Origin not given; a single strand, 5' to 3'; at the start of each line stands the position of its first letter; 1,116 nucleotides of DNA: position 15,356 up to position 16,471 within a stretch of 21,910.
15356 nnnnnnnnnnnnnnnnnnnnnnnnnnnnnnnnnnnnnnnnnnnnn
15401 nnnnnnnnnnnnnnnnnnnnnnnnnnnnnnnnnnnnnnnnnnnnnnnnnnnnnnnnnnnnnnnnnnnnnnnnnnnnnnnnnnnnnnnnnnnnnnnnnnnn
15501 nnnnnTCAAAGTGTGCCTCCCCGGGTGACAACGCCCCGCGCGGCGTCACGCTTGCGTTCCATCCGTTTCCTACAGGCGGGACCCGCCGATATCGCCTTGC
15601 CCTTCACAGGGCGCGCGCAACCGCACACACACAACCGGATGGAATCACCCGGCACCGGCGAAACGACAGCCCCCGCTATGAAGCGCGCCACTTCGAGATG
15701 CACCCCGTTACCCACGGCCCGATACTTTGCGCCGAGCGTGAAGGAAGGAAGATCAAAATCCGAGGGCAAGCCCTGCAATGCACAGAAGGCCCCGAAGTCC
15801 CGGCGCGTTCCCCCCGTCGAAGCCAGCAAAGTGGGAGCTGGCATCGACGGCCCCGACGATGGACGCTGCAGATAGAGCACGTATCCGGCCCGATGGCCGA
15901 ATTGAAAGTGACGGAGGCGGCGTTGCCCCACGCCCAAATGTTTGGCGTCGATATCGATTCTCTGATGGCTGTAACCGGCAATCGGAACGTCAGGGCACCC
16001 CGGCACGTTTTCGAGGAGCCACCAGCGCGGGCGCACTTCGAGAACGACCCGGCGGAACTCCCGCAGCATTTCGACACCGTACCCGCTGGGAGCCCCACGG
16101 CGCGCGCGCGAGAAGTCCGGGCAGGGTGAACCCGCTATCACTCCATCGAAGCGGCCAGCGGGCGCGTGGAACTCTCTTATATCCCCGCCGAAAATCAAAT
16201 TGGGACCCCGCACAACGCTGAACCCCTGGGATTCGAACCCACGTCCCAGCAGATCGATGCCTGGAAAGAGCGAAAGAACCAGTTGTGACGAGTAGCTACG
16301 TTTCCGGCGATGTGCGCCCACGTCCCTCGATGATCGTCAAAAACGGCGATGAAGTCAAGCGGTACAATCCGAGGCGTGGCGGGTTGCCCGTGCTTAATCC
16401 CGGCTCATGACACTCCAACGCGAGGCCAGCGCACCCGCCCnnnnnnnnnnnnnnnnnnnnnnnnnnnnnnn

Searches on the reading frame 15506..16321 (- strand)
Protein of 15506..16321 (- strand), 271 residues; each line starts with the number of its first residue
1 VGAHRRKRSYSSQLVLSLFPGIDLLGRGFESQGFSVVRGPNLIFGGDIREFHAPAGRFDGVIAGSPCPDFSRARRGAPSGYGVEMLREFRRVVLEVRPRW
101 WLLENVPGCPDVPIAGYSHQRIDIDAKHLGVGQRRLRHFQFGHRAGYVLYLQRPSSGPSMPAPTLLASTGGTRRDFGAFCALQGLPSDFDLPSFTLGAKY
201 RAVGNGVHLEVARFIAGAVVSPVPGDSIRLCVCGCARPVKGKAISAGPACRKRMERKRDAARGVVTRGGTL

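Call 31: search_protein_families(library=pfam, proteins=[window:15506-16321:-], max_evalue=0.1)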
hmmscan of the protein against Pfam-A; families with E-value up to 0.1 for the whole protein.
window:15506-16321:- (271 aa): 1 family
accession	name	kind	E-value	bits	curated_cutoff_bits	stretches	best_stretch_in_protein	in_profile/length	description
PF00145.23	DNA_methylase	-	1.2e-16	61.5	22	2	47-147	49-165/324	C-5 cytosine-specific DNA methylase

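Call 40: search_dna_similar(query=window:15506-16321:-, collection=phages, mode=protein, max_rows=40)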
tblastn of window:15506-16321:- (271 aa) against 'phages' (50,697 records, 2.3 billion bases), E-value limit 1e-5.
Records with a match: 1; places in all: 1; records where one place covers at least 80% of the query: 1.
Best place of each record, by identity: <60% 1.
By first word of the organism name: Pseudoalteromonas 1.
By host as written in the record: Pseudoalteromonas sp. 1.
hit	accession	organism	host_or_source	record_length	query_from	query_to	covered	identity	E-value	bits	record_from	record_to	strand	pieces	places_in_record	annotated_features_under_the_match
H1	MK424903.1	Pseudoalteromonas phage GXT1010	Pseudoalteromonas sp.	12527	6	258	93%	42.5%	4e-45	167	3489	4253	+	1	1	hypothetical protein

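Call 41: get_annotated_region(hit=H1, flank=4000)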
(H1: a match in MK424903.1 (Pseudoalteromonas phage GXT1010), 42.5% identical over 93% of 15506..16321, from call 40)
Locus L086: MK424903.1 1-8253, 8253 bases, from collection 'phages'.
description: Pseudoalteromonas phage GXT1010, partial genome.
organism: Pseudoalteromonas phage GXT1010 (NCBI taxid 2510463)
taxonomy: Viruses; Varidnaviria; Bamfordvirae; Preplasmiviricota; Tectiliviricetes; Vinavirales; Corticoviridae; Corticovirus
host: Pseudoalteromonas sp.; source: -; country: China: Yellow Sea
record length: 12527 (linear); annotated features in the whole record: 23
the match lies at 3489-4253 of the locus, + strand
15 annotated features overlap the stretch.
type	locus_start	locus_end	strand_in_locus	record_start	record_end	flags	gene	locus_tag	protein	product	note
CDS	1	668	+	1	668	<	-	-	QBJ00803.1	hypothetical protein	-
CDS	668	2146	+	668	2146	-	-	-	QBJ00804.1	hypothetical protein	-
CDS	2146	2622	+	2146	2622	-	-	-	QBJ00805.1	hypothetical protein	-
CDS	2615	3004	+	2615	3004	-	-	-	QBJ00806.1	hypothetical protein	-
CDS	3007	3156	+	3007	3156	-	-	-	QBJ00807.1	hypothetical protein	-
CDS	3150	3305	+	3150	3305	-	-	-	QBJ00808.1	hypothetical protein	gp l; Orf l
CDS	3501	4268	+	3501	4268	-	-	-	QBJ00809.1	hypothetical protein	-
CDS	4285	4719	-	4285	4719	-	-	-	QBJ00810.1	hypothetical protein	gp a; Orf a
CDS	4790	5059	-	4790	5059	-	-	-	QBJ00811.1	hypothetical protein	-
CDS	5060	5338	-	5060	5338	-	-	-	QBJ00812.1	hypothetical protein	Phage protein (ACLAME 1055)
CDS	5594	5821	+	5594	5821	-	-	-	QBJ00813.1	hypothetical protein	-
CDS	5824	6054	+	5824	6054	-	-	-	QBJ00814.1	hypothetical protein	-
CDS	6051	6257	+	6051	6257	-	-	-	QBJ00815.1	hypothetical protein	-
CDS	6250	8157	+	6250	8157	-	-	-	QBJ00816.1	replication protein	-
CDS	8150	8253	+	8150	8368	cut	-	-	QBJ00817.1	hypothetical protein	-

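Call 42: search_dna_similar(query=window:15506-16321:-, collection=plasmids, mode=protein, max_rows=30)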
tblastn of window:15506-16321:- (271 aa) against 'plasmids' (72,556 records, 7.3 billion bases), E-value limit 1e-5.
Records with a match: 2; places in all: 2; records where one place covers at least 80% of the query: 1.
Best place of each record, by identity: <60% 2.
By first word of the organism name: Methylomonas 1; Methylorubrum 1.
By predicted mobility (MOB-suite, as given by PLSDB): non-mobilizable 2.
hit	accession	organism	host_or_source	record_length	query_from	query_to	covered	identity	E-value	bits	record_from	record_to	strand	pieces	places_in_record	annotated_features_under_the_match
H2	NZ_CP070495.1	Methylomonas sp. EFPC1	pure culture,stream biofilm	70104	12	263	93%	57.6%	1e-82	276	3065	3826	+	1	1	none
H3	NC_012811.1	Methylorubrum extorquens AM1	-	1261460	9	211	75%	41.2%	6e-33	134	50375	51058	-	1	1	none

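Call 43: get_annotated_region(hit=H2, flank=3000)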
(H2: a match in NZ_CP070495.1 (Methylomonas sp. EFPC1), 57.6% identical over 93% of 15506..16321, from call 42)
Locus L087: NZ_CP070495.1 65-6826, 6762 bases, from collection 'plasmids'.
description: Methylomonas sp. EFPC1 plasmid unnamed, complete sequence
organism: Methylomonas sp. EFPC1 (NCBI taxid 2812647)
taxonomy: Bacteria; Pseudomonadota; Gammaproteobacteria; Methylococcales; Methylococcaceae; Methylomonas; Methylomonas sp. EFPC1
host: -; source: pure culture,stream biofilm; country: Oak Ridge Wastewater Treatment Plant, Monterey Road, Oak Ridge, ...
typing (MOB-suite, as given by PLSDB): non-mobilizable
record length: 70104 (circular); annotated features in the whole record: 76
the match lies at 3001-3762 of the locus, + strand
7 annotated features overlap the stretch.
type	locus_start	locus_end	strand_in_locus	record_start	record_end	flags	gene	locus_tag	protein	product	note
CDS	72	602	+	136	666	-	-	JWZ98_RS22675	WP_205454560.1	hypothetical protein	-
CDS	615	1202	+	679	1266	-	-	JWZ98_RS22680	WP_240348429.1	transglycosylase SLT domain-containing protein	-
CDS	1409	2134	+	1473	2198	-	-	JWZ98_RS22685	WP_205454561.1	DUF6685 family protein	-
CDS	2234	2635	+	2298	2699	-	-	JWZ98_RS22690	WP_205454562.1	glycine zipper family protein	-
CDS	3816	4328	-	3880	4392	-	-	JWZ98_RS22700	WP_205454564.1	phage/plasmid replication protein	GO:0006260 - DNA replication [Evidence IEA]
CDS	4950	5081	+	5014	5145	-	-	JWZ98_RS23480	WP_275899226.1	hypothetical protein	-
CDS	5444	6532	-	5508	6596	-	-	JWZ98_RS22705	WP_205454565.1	DUF3800 domain-containing protein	-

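Call 53: search_solved_structures(query=window:15506-16321:-, max_evalue=0.01, show_alignments=2)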
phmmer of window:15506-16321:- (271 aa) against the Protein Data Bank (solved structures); distinct sequences matched with E-value up to 0.01: 19.
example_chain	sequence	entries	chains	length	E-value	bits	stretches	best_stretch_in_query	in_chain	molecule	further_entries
3g7u_A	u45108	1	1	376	1.5e-07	34.3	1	48-120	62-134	Cytosine-specific methyltransferase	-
1dct_A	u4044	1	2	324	4.3e-06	29.5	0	45-145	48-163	PROTEIN (MODIFICATION METHYLASE HAEIII)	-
3ubt_Y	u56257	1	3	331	6.8e-05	25.6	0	45-145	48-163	Modification methylase HaeIII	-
6w89_A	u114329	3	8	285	0.00074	22.2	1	42-139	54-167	DNA (cytosine-5)-methyltransferase 3A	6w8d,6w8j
5yx2_A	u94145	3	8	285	0.00075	22.1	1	42-139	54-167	DNA (cytosine-5)-methyltransferase 3A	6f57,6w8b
6brr_A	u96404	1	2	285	0.00075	22.1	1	42-139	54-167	DNA (cytosine-5)-methyltransferase 3A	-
8te4_A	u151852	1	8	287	0.00076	22.1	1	42-139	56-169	DNA (cytosine-5)-methyltransferase 3A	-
8tdr_A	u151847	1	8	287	0.00076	22.1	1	42-139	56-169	DNA (cytosine-5)-methyltransferase 3A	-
2qrv_A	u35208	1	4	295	0.0008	22.1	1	42-139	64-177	DNA (cytosine-5)-methyltransferase 3A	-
8te1_A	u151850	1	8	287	0.00085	22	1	42-139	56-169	DNA (cytosine-5)-methyltransferase 3A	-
8te3_A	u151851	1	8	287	0.00086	22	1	42-139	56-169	DNA (cytosine-5)-methyltransferase 3A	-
4u7p_A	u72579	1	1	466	0.0018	20.9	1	42-139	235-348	DNA (cytosine-5)-methyltransferase 3A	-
4u7t_A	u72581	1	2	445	0.0018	20.9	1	42-139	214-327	DNA (cytosine-5)-methyltransferase 3A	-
11nz_A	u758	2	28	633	0.0032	20.1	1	42-139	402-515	DNA (cytosine-5)-methyltransferase 3A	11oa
11oh_A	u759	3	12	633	0.0032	20.1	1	42-139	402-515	DNA (cytosine-5)-methyltransferase 3A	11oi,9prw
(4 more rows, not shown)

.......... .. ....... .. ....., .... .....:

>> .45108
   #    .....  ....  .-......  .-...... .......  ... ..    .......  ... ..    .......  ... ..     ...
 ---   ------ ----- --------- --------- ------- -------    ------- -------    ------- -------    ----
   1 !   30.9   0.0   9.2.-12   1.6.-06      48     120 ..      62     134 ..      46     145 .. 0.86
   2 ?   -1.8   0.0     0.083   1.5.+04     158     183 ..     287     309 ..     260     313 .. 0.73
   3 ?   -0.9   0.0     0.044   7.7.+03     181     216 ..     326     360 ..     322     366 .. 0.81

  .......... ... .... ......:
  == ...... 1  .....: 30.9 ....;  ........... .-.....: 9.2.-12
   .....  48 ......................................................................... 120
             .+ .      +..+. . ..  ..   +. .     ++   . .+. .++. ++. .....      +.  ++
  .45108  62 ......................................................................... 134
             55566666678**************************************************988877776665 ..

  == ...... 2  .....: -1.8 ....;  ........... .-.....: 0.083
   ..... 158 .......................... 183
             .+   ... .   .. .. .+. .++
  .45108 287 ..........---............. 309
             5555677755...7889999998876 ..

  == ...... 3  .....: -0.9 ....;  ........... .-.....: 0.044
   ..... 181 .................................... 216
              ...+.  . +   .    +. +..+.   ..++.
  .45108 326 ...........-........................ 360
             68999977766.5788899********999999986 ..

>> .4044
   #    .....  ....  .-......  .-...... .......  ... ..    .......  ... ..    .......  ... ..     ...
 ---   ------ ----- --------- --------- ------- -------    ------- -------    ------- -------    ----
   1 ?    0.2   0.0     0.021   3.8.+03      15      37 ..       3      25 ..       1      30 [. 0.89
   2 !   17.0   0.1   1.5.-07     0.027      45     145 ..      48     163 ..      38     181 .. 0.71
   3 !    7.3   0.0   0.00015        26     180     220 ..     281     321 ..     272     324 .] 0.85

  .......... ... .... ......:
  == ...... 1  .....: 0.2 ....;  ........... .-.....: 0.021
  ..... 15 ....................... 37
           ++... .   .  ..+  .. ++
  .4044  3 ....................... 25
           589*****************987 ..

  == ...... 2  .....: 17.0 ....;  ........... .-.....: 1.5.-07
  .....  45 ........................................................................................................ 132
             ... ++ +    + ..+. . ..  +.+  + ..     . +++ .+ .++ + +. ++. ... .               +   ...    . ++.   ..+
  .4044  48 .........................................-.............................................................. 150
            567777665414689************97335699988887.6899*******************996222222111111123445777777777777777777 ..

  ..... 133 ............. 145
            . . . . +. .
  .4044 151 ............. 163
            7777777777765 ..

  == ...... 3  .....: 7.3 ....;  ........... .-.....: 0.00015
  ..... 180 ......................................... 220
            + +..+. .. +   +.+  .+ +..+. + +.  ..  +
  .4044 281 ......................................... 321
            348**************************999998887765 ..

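Call 56: find_related_loci(query=A2, collection=viral_contigs, flank=2500)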
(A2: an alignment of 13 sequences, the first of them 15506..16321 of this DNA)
Query A2 (271 aa) in viral_contigs; peptide patterns used: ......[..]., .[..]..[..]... (x = any residue, [..] = any of these).
600 stretches matched a pattern (row limit reached: there are more); 311 encode a relative of the query (tblastn E <= 1e-3); the best 80 are kept; 80 distinct loci.
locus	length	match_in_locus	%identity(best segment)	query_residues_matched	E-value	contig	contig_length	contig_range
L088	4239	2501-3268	61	11-265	4e-98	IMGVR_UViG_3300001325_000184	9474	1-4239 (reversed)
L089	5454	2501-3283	59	12-271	8e-96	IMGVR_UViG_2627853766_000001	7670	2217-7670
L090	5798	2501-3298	55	7-270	4e-91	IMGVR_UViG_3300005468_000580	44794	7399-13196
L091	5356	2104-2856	54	3-250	4e-87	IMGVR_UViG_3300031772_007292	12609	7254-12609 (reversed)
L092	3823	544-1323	56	13-271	2e-85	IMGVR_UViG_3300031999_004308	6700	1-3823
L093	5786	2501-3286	52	2-258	4e-80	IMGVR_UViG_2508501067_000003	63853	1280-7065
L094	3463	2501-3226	55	11-250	1e-79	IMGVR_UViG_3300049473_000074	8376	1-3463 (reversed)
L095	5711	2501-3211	58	13-250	3e-79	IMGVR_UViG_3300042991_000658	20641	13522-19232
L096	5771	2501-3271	51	12-262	1e-78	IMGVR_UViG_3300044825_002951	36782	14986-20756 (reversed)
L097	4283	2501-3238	51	14-264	4e-73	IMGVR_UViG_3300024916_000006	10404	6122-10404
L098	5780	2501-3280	49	12-268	5e-73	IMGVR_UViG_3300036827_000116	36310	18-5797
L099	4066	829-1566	51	14-264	4e-73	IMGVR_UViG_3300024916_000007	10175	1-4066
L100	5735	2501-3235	50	12-259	9e-73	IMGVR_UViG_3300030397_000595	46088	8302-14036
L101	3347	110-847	51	8-258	2e-72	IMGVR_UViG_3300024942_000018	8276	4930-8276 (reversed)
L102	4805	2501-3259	50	12-259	2e-68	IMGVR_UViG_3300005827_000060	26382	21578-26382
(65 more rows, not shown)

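Call 62: find_homologous_proteins(query=window:15506-16321:-, max_evalue=1e-20)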
Query window:15506-16321:- (271 aa): 3566 proteins with E <= 1e-20 among 5693 candidates; the best 120 are listed.
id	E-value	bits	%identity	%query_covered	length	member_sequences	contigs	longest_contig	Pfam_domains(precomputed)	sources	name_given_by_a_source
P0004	4.7e-162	556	84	100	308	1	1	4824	PF00145.24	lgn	-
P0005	1.8e-132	459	83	91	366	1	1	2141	PF00145.24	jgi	jgi:DNA (cytosine-5)-methyltransferase 1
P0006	2.6e-132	458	81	89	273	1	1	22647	PF00145.24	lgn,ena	-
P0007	7.8e-127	441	75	96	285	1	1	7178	PF00145.24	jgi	jgi:DNA (cytosine-5)-methyltransferase 1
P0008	1.9e-124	433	75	95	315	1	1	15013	PF00145.24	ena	-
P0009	3.2e-122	425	100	69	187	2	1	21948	PF00145.24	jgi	-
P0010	5.3e-118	412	73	96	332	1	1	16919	PF00145.24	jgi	jgi:DNA (cytosine-5)-methyltransferase 1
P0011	4.2e-115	402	74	91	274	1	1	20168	PF00145.24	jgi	jgi:DNA (cytosine-5)-methyltransferase 1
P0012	5.5e-115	402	72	88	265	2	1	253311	PF00145.24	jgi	jgi:DNA (cytosine-5)-methyltransferase 1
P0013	4.3e-114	399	68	99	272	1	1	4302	PF00145.24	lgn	-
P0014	2.5e-113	396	73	88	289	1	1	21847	PF00145.24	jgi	jgi:DNA (cytosine-5)-methyltransferase 1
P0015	1.7e-111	390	72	92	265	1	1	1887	PF00145.24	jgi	jgi:DNA (cytosine-5)-methyltransferase 1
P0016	6.4e-110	385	71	94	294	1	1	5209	PF00145.24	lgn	-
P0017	4.5e-109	382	69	96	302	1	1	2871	PF00145.24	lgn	-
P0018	1.0e-107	378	71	93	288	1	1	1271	PF00145.24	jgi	jgi:DNA (cytosine-5)-methyltransferase 1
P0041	5.9e-98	346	63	93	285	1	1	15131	PF00145.24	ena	-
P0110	5.9e-90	320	59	88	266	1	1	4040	PF00145.24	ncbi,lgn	-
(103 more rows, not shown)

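Call 63: find_encoding_contigs(protein=P0006, flank=10000, max_places=2)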
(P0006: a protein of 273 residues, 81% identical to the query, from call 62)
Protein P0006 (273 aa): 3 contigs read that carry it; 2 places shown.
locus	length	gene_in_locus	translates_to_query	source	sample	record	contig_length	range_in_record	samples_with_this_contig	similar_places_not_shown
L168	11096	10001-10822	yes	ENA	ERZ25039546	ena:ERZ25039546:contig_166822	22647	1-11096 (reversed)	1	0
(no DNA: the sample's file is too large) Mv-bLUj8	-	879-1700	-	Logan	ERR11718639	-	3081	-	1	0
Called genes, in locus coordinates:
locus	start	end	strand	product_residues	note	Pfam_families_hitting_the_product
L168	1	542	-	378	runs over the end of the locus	PF01841:Transglut_core (weak)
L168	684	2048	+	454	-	-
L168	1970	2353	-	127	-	-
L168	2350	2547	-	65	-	-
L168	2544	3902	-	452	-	PF11638:DnaA_N (weak)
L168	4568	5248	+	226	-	-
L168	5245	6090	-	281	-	-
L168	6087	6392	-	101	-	-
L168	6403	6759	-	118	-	-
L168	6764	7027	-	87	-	-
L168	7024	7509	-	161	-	-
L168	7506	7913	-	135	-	-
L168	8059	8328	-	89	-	-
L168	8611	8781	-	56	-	-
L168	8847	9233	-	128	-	-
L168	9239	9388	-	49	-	-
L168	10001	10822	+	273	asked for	PF00145:DNA_methylase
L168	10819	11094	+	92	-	?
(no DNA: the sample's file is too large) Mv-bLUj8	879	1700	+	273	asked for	PF00145:DNA_methylase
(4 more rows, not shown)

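Call 64: find_encoding_contigs(protein=P0014, flank=10000, max_places=2)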
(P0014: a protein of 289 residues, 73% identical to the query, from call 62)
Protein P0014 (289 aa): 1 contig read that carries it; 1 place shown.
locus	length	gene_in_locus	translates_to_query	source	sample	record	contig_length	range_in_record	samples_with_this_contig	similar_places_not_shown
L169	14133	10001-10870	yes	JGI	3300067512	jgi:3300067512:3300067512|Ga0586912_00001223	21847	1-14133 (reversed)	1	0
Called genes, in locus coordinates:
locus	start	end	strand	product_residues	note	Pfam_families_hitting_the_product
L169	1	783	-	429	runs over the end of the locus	PF01841:Transglut_core (faint)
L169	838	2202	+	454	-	-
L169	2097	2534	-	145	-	-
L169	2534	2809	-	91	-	-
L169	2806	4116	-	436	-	-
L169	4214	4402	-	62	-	-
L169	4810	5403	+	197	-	PF01464:SLT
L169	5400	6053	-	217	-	-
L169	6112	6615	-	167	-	-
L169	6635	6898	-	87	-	-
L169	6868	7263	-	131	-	-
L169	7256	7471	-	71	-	-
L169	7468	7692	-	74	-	-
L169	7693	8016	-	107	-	-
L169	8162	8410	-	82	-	-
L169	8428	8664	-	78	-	-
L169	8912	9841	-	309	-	-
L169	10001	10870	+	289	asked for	PF00145:DNA_methylase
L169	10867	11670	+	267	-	PF02086:MethyltransfD12 (faint)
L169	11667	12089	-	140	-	-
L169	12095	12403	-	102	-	-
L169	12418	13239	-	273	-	-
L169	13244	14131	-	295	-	?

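Call 65: find_encoding_contigs(protein=P0011, flank=10000, max_places=2)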
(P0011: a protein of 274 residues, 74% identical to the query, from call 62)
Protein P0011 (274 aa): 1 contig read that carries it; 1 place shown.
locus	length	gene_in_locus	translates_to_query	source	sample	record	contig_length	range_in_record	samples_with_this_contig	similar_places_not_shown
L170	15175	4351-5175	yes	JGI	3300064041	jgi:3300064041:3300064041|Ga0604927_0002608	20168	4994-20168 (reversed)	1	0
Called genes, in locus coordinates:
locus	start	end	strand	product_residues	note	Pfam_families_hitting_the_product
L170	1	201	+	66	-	?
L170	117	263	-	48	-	-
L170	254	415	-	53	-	-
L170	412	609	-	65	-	-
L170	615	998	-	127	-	PF10908:Tlde1_dom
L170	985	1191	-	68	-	-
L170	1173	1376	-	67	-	-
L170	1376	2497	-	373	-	-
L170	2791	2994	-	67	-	-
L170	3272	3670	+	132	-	-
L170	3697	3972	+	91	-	-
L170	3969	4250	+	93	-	-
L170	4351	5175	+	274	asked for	PF00145:DNA_methylase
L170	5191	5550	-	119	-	-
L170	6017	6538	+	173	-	-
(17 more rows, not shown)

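Call 68: search_protein_families(library=ncbifam, proteins=[window:15506-16321:-], max_evalue=0.01)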
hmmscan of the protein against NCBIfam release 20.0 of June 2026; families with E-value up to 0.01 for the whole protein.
window:15506-16321:- (271 aa): 1 family
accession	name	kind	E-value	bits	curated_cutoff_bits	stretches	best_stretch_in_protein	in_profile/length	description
TIGR00675.1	dcm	superfamily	2.5e-10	40.5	100.65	1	46-108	48-112/329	DNA (cytosine-5-)-methyltransferase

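Call 85: find_encoding_contigs(protein=P0041, flank=1500, max_places=2)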
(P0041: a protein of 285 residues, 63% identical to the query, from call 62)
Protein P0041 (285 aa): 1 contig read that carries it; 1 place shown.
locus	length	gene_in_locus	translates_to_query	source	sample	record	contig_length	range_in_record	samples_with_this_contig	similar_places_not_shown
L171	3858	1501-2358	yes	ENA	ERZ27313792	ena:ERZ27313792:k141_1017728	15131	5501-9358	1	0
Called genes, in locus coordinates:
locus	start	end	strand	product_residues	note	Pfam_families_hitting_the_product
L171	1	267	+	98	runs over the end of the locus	PF10734:DUF2523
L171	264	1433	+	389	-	PF05707:Zot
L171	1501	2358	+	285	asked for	PF00145:DNA_methylase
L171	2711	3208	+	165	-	PF10881:DUF2726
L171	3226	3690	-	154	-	-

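Call 86: find_encoding_contigs(protein=P0110, flank=1500, max_places=2)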
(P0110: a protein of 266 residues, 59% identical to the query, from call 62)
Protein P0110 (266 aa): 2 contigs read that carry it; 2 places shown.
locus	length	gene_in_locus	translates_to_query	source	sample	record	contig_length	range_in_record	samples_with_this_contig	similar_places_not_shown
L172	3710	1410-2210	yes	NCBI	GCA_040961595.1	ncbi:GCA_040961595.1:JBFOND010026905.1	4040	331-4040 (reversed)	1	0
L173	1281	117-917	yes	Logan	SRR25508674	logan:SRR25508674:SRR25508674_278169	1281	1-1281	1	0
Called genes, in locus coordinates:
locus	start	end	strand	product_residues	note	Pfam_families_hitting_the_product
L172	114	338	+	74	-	-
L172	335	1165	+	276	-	-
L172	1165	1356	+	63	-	-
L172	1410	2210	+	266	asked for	PF00145:DNA_methylase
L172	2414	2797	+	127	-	-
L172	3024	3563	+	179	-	-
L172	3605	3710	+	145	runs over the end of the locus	?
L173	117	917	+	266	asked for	PF00145:DNA_methylase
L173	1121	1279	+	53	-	?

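Call 90: predict_structure(alignment_id=A4)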
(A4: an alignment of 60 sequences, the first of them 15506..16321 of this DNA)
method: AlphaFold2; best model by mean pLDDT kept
length: 271 residues; sequences in the alignment: 60
mean_pLDDT: 88.0   pTM: 0.86
mean pLDDT of the five models: 88.0, 87.4, 86.9, 86.2, 86.2
residues with pLDDT >= 90: 183; 70-90: 50; 50-70: 33; < 50: 5
segments of 3 or more residues with pLDDT < 50: none
pLDDT, mean of each block of 10 residues (from residue 1): 56 91 94 96 91 97 85 74 95 98 93 97 93 91 98 79 66 80 94 92 93 97 95 93 94 90 61 43
secondary structure, 60 per line:
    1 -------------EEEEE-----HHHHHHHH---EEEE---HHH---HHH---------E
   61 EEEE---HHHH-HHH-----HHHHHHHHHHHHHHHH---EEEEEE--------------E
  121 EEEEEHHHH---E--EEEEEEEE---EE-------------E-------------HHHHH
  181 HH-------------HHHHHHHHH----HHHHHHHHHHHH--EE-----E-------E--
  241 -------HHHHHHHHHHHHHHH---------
elements in order: E14-18 H24-31 E35-38 E60-64 H68-71 H81-96 E100-105 E120-125 H126-129 E136-143 H176-182 H196-204 H209-220 H248-262

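Call 93: fold_search(model_id=the predicted structure, library=pdb)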
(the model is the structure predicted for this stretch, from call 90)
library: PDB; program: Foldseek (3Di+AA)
matches with E <= 10: 914; with E <= 0.001: 100
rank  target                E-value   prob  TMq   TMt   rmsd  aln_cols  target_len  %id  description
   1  3ubt_A                6.8e-11  1.00  0.60  0.50   7.1       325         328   22  Crystal Structure of C71S Mutant of DNA Cytosine-5 Methyltransferase M.HaeIII Bound to DNA (released 2012-10-03)
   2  2uz4_A                1.4e-09  1.00  0.61  0.52   6.3       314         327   18  HhaI DNA methyltransferase R165N mutant complex with 13mer GCGC-GMGC oligonucleotide and SAH (released 2008-06-03)
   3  2z6q_A                1.4e-09  1.00  0.61  0.52   6.0       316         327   19  Ternary structure of Arg165Ala M.HhaI C5-Cytosine DNA methyltransferase with unmodified DNA and AdoHcy (released 2007-08-28)
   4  1fjx_A                1.5e-09  1.00  0.58  0.49  10.5       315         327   18  STRUCTURE OF TERNARY COMPLEX OF HHAI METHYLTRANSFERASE MUTANT (T250G) IN COMPLEX WITH DNA AND ADOHCY (released 2000-12-15)
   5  2z6u_A                1.9e-09  1.00  0.59  0.49  10.9       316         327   18  Ternary structure of the Glu119Ala M.HhaI, C5-Cytosine DNA methyltransferase, with unmodified DNA and AdoHcy (released 2007-11-20)
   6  2i9k_A                2.6e-09  1.00  0.56  0.47  10.5       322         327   19  Engineered Extrahelical Base Destabilization Enhances Sequence Discrimination of DNA Methyltransferase M.HhaI (released 2006-10-10)
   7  1dct_A                3.1e-09  1.00  0.61  0.51   5.1       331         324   21  DNA (CYTOSINE-5) METHYLASE FROM HAEIII COVALENTLY BOUND TO DNA (released 1995-09-15)
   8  8yf3                  3.5e-09  1.00  0.57  0.47   8.7       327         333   16  DNA cytosine C5-carboxymethyltransferase in complex with Cx-SAM (released 2025-09-03)
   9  2uyh_A                3.7e-09  1.00  0.61  0.51   5.0       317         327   19  HhaI DNA methyltransferase S87Q-Q237S mutant complex with 13mer GCGC- GMGC oligonucleotide and SAH (released 2008-05-27)
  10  2zcj_A                3.7e-09  1.00  0.59  0.49  10.2       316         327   19  Ternary structure of the Glu119Gln M.HhaI, C5-Cytosine DNA methyltransferase, with unmodified DNA and AdoHcy (released 2007-12-04)
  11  1svu_B                5.4e-09  1.00  0.56  0.49  10.5       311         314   18  Structure of the Q237W mutant of HhaI DNA methyltransferase: an insight into protein-protein interactions (released 2004-06-29)
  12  9pec                  5.4e-09  1.00  0.52  0.22   7.3       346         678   16  Cryo-EM structure of Arabidopsis thaliana Met1 (RFTS free) (released 2025-10-22)
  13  2uyc_A                6.1e-09  1.00  0.59  0.50  10.3       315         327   18  HhaI DNA methyltransferase R163N mutant complex with 13mer GCGC-GMGC oligonucleotide and SAH (released 2008-05-27)
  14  8tdr_B                1.1e-08  1.00  0.54  0.53   4.9       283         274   21  Crystal structure of the methyltransferase domain of DNMT3A homotetramer (released 2024-03-13)
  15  2z6a_A                1.2e-08  1.00  0.59  0.49  10.1       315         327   18  S-Adenosyl-L-methionine-Dependent Methyl Transfer: Observable Precatalytic Intermediates during DNA Cytosine Methylati (released 2007-08-21)
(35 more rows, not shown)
